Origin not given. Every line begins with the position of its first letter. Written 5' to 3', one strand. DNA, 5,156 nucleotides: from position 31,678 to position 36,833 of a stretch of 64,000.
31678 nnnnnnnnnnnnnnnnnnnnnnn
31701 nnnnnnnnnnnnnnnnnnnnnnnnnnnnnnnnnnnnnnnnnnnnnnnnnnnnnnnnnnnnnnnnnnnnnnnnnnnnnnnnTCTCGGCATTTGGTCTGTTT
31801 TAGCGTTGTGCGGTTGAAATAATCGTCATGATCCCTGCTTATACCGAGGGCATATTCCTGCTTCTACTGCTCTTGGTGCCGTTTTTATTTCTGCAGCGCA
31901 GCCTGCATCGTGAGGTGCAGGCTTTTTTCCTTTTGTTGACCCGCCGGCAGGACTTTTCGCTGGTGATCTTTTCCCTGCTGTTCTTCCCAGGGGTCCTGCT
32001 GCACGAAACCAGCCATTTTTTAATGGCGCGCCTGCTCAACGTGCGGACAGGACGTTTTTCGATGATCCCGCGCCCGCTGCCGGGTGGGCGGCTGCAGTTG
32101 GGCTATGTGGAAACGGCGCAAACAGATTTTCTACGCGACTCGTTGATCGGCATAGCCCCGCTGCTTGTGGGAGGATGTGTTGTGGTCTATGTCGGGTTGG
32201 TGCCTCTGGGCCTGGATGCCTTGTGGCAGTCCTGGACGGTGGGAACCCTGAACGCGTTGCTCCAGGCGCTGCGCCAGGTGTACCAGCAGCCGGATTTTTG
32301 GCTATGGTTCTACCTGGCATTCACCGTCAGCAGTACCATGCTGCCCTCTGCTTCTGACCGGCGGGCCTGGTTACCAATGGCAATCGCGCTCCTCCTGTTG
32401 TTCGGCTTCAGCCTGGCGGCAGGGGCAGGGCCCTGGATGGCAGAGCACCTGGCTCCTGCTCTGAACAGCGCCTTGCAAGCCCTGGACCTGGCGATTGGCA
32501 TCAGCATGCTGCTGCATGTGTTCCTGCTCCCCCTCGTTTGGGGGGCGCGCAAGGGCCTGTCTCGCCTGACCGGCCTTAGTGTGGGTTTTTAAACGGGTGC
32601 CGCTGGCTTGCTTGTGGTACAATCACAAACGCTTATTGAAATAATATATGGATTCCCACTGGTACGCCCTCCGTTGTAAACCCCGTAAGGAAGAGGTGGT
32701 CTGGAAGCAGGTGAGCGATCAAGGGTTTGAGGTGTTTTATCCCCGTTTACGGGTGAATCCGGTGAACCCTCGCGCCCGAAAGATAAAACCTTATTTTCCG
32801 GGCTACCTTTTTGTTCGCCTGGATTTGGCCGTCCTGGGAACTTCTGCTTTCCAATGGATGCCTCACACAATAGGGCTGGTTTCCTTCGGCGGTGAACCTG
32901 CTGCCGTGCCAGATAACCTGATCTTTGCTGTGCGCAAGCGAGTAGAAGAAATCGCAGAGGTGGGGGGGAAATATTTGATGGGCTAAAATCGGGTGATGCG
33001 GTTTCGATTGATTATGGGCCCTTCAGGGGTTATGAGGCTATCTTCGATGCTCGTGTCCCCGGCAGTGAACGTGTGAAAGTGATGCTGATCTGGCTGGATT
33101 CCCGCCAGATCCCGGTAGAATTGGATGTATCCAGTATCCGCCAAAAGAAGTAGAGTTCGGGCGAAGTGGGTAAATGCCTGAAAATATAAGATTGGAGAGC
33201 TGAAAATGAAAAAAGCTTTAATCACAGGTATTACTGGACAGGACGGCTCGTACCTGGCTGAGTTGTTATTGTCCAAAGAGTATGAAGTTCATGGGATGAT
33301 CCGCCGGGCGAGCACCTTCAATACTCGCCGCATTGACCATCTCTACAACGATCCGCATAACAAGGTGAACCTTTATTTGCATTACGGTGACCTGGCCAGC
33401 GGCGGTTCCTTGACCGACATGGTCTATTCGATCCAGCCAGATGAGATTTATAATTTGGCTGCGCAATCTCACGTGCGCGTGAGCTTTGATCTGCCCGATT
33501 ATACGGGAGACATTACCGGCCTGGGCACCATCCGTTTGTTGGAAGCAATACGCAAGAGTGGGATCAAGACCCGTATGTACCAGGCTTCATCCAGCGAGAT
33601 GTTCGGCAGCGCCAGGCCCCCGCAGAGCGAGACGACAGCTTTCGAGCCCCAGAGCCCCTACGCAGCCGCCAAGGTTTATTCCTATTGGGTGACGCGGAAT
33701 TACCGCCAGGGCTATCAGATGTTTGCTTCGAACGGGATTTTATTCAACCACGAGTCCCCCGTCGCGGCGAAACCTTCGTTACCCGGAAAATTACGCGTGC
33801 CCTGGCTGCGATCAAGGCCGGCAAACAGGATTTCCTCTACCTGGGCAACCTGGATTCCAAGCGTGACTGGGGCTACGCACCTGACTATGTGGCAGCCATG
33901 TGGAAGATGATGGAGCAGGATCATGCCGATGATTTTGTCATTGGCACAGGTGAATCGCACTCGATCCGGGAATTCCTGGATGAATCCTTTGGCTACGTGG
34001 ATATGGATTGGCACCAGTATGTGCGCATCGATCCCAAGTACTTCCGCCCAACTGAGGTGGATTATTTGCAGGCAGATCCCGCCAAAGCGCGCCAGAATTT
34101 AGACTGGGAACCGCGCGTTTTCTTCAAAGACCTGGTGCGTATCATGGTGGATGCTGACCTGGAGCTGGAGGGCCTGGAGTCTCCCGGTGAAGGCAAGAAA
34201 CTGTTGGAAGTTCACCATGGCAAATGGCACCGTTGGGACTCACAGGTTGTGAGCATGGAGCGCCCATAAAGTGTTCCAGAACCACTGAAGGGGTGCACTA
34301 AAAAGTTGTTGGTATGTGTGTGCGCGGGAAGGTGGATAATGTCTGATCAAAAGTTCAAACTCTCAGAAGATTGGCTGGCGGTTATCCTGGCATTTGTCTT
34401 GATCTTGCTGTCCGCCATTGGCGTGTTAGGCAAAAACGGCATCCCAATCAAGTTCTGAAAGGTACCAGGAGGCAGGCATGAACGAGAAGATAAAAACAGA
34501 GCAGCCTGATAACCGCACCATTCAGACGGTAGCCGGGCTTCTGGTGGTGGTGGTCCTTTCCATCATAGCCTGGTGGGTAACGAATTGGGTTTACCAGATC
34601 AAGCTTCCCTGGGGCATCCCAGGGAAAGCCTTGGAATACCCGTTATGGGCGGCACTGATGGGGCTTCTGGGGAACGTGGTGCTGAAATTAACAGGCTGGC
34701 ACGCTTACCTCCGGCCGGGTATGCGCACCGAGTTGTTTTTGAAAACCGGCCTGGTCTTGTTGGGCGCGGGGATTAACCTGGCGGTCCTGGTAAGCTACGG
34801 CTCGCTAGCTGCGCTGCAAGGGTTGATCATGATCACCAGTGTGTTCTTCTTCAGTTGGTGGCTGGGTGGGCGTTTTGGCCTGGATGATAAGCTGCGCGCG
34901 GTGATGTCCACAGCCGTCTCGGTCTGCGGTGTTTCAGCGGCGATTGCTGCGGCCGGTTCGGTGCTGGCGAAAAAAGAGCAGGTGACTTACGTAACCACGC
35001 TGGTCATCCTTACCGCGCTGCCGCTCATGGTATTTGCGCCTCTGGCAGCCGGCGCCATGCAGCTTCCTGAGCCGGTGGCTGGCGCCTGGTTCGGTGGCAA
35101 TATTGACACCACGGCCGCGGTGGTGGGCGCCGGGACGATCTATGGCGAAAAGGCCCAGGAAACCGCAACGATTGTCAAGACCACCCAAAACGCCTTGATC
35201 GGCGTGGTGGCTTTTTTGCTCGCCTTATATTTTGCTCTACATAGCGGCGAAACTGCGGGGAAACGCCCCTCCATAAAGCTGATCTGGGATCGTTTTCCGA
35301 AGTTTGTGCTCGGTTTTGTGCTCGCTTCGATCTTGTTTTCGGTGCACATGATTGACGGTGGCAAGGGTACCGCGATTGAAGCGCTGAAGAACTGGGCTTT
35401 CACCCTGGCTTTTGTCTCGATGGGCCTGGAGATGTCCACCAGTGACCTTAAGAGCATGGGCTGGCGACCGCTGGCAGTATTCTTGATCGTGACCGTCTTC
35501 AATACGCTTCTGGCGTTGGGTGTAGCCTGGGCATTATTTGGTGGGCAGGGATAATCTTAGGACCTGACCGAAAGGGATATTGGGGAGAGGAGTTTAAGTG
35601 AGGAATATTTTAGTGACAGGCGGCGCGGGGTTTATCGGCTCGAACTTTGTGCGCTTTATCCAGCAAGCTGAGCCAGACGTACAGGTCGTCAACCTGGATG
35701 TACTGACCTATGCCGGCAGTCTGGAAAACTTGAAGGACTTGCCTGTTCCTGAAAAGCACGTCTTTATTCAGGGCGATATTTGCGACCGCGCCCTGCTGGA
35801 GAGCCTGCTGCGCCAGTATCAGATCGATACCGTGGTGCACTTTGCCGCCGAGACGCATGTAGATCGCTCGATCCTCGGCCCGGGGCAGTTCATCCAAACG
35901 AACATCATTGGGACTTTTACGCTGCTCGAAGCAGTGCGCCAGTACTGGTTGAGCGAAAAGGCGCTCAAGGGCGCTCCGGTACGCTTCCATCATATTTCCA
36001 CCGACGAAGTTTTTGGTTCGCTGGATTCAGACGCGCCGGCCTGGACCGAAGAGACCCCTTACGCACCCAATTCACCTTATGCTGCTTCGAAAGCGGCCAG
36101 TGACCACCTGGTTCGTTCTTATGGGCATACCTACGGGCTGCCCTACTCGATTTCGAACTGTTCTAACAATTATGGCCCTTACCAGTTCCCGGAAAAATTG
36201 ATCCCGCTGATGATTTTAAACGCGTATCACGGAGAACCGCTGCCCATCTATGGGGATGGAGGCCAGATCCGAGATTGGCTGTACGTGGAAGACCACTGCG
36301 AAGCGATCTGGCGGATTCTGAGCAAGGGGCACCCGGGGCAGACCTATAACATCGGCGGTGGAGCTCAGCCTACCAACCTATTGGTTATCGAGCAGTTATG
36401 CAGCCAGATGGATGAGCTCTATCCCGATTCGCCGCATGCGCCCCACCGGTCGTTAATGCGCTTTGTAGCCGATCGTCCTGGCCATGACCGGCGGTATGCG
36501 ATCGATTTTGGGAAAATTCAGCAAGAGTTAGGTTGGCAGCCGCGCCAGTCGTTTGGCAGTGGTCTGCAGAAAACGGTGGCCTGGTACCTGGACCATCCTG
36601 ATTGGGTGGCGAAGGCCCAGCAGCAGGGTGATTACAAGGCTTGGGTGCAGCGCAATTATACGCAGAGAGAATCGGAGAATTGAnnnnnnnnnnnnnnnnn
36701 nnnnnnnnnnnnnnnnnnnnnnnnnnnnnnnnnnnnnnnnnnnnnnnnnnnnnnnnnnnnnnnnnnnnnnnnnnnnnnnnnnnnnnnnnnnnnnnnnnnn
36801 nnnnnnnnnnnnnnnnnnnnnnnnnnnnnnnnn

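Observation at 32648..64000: Large surface-glycan locus with many nucleotide-sugar pathways but almost no soluble glycosyltransferases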

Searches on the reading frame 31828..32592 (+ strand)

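Call 4: search_protein_families(library=pfam, proteins=[window:31828-32592:+], max_evalue=0.001)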
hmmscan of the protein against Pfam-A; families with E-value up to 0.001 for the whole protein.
window:31828-32592:+ (254 aa): 1 family
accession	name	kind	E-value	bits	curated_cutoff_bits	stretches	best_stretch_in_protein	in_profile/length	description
PF02163.28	Peptidase_M50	-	0.00043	20.1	27.2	1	48-81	2-35/221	Peptidase family M50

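Call 42: search_protein_families(library=pfam, proteins=[window:31828-32592:+], max_evalue=5)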
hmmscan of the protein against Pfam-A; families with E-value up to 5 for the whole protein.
window:31828-32592:+ (254 aa): 1 family
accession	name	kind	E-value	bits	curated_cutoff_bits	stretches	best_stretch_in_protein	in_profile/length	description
PF02163.28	Peptidase_M50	-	0.00043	20.1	27.2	1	48-81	2-35/221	Peptidase family M50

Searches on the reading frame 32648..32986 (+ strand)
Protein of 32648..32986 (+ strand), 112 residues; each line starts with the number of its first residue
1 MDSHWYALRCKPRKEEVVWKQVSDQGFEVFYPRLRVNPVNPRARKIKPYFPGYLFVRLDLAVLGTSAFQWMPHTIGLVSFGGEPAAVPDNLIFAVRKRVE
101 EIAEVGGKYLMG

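Call 4: search_protein_families(library=pfam, proteins=[window:32648-32986:+], max_evalue=0.001)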
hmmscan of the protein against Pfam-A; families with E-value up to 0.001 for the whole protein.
window:32648-32986:+ (112 aa): 1 family
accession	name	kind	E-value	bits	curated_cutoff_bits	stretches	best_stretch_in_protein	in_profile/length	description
PF02357.24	NusG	-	7.3e-17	62.1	22.2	1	4-94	2-91/93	Transcription termination factor nusG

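Call 14: search_protein_families(library=ncbifam, proteins=[window:32648-32986:+], max_evalue=0.00001)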
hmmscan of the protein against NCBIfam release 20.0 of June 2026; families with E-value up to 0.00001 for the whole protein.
window:32648-32986:+ (112 aa): 3 families
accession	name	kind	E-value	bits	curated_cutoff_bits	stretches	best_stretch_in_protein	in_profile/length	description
TIGR01955.1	RfaH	equivalog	7e-15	55.4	144.5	1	5-101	1-100/159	transcription/translation regulatory transformer protein RfaH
NF006534.0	PRK09014.1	equivalog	2.6e-12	46.9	124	1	4-99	3-100/162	transcription/translation regulatory transformer protein RfaH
NF033644.1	antiterm_UpxY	subfamily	1.9e-08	34.4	100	1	5-100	1-100/164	UpxY family transcription antiterminator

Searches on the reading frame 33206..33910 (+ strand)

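Call 4: search_protein_families(library=pfam, proteins=[window:33206-33910:+], max_evalue=0.001)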
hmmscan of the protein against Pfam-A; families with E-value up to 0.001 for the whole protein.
window:33206-33910:+ (234 aa): 3 families
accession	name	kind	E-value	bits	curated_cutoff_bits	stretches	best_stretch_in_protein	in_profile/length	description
PF16363.11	GDP_Man_Dehyd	-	1.7e-82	278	27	1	5-187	1-188/332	GDP-mannose 4,6 dehydratase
PF01370.27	Epimerase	-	3e-50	171.3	20.9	1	4-191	1-181/240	NAD dependent epimerase/dehydratase family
PF04321.23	RmlD_sub_bind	-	5.6e-06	26.1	27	1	3-157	2-130/287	RmlD substrate binding domain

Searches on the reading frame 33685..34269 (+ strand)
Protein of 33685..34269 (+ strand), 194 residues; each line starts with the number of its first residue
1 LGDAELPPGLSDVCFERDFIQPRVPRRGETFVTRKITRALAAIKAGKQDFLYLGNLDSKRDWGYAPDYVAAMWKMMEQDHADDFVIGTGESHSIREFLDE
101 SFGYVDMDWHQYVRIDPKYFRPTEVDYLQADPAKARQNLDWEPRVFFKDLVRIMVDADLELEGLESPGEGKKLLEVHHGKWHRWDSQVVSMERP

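Call 4: search_protein_families(library=pfam, proteins=[window:33685-34269:+], max_evalue=0.001)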
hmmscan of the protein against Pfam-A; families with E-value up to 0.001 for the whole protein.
window:33685-34269:+ (194 aa): 2 families
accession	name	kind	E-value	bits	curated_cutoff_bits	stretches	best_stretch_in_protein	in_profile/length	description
PF16363.11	GDP_Man_Dehyd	-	1.1e-47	163.5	27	1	25-154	186-332/332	GDP-mannose 4,6 dehydratase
PF01370.27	Epimerase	-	2.4e-13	50.5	20.9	1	25-87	175-240/240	NAD dependent epimerase/dehydratase family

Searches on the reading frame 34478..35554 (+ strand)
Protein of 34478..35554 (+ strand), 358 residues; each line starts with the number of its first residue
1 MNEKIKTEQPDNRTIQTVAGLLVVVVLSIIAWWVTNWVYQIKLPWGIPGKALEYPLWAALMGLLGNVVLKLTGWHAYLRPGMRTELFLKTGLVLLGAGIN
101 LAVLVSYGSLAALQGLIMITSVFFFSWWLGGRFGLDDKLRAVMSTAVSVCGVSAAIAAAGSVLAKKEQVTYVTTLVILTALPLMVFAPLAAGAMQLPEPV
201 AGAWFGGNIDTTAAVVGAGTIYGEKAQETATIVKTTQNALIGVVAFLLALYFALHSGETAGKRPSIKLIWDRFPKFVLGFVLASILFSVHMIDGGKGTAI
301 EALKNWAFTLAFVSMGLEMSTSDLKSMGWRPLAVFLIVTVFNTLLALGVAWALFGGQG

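Call 4: search_protein_families(library=pfam, proteins=[window:34478-35554:+], max_evalue=0.001)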
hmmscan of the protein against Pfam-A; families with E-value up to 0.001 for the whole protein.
window:34478-35554:+ (358 aa): 1 family
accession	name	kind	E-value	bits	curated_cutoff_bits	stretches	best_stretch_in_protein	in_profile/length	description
PF03601.19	Cons_hypoth698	-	6.4e-45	153.8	24.5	1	20-333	2-302/304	Conserved hypothetical protein 698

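Call 14: search_protein_families(library=ncbifam, proteins=[window:34478-35554:+], max_evalue=0.00001)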
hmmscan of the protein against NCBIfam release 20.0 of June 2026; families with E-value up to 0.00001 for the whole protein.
window:34478-35554:+ (358 aa): 1 family
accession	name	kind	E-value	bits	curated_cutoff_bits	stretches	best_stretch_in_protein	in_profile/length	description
TIGR00698.1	TIGR00698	subfamily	6.1e-20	71.7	232.6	1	50-340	29-318/335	YeiH family putative sulfate export transporter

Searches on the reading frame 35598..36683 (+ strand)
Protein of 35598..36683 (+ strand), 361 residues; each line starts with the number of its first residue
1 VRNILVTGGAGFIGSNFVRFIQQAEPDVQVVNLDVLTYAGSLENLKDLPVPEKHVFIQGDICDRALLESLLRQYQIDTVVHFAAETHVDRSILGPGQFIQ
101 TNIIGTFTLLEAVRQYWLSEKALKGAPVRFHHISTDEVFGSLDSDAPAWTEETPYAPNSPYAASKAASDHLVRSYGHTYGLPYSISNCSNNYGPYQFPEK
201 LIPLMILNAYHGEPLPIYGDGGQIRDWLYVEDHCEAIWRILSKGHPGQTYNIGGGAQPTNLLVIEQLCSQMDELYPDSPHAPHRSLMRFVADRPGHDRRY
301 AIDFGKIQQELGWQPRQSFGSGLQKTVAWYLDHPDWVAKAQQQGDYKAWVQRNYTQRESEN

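Call 4: search_protein_families(library=pfam, proteins=[window:35598-36683:+], max_evalue=0.001)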
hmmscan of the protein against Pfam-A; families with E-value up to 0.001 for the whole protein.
window:35598-36683:+ (361 aa): 7 families
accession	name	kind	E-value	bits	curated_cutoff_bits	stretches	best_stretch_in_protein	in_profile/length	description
PF16363.11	GDP_Man_Dehyd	-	2.6e-92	310.3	27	1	5-326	1-332/332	GDP-mannose 4,6 dehydratase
PF01370.27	Epimerase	-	1e-69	235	20.9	1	4-253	1-240/240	NAD dependent epimerase/dehydratase family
PF04321.23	RmlD_sub_bind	-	3.3e-13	49.8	27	1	3-178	2-142/287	RmlD substrate binding domain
PF02719.21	Polysacc_synt_2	-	4.4e-13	49.5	20.2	1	4-116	1-118/293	Polysaccharide biosynthesis protein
PF01073.25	3Beta_HSD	-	1e-12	48.1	22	1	5-232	1-220/280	3-beta hydroxysteroid dehydrogenase/isomerase family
PF07993.18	NAD_binding_4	-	4.9e-11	42.7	20.1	1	6-190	1-206/258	Male sterility protein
PF00106.31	adh_short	-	8.4e-07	29.1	26.6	0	3-120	2-126/195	short chain dehydrogenase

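Call 14: search_protein_families(library=ncbifam, proteins=[window:35598-36683:+], max_evalue=0.00001)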
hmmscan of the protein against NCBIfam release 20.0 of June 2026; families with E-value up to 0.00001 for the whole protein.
window:35598-36683:+ (361 aa): 22 families
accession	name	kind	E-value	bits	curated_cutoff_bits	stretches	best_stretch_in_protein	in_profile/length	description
TIGR01181.1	dTDP_gluc_dehyt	equivalog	2.4e-146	486.9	365.1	1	3-337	1-318/321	dTDP-glucose 4,6-dehydratase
NF007490.0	PRK10084.1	subfamily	7.6e-140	466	649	1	3-357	2-360/361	dTDP-glucose 4,6-dehydratase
NF007582.0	PRK10217.1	equivalog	2e-138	461.3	698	1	1-347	1-347/355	dTDP-glucose 4,6-dehydratase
TIGR01179.1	galE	equivalog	2.5e-34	118.6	262.3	1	3-331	1-326/332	UDP-glucose 4-epimerase GalE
TIGR04180.1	EDH_00030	hypoth_equivalog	9e-34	116.9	475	1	4-257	1-242/297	NAD-dependent 4,6-dehydratase LegB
TIGR02622.1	CDP_4_6_dhtase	equivalog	7.4e-23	81.2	278.45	1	2-331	5-331/352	CDP-glucose 4,6-dehydratase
NF007956.0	PRK10675.1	subfamily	5.6e-21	75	394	1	3-168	2-156/338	UDP-glucose 4-epimerase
TIGR01472.1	gmd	equivalog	6.8e-19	68.3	415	1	54-252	55-249/342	GDP-mannose 4,6-dehydratase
TIGR02197.1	heptose_epim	equivalog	6.1e-16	58.5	274.6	1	4-270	1-259/316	ADP-glyceromanno-heptose 6-epimerase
NF011728.1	PRK15181.1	equivalog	2.5e-15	56.3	760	1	4-333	18-340/348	Vi polysaccharide biosynthesis UDP-N-acetylglucosaminuronic acid C-4 epimerase TviC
TIGR03466.1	HpnA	hypoth_equivalog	8.1e-14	51.2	367.65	1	4-256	3-232/327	hopanoid-associated sugar epimerase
TIGR01214.1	rmlD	equivalog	1.9e-12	46.9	224.05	1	4-245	2-200/285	dTDP-4-dehydrorhamnose reductase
NF047922.1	GDPFucSynFcl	equivalog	9.6e-12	45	500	1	157-333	130-304/308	GDP-L-fucose synthase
NF042422.1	oxyalk_red_OleD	equivalog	7.2e-11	42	580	1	3-247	2-221/329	2-alkyl-3-oxoalkanoate reductase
NF008872.0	PRK11908.1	equivalog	9.3e-11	41.3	294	1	1-333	1-338/349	bifunctional UDP-4-keto-pentose/UDP-xylose synthase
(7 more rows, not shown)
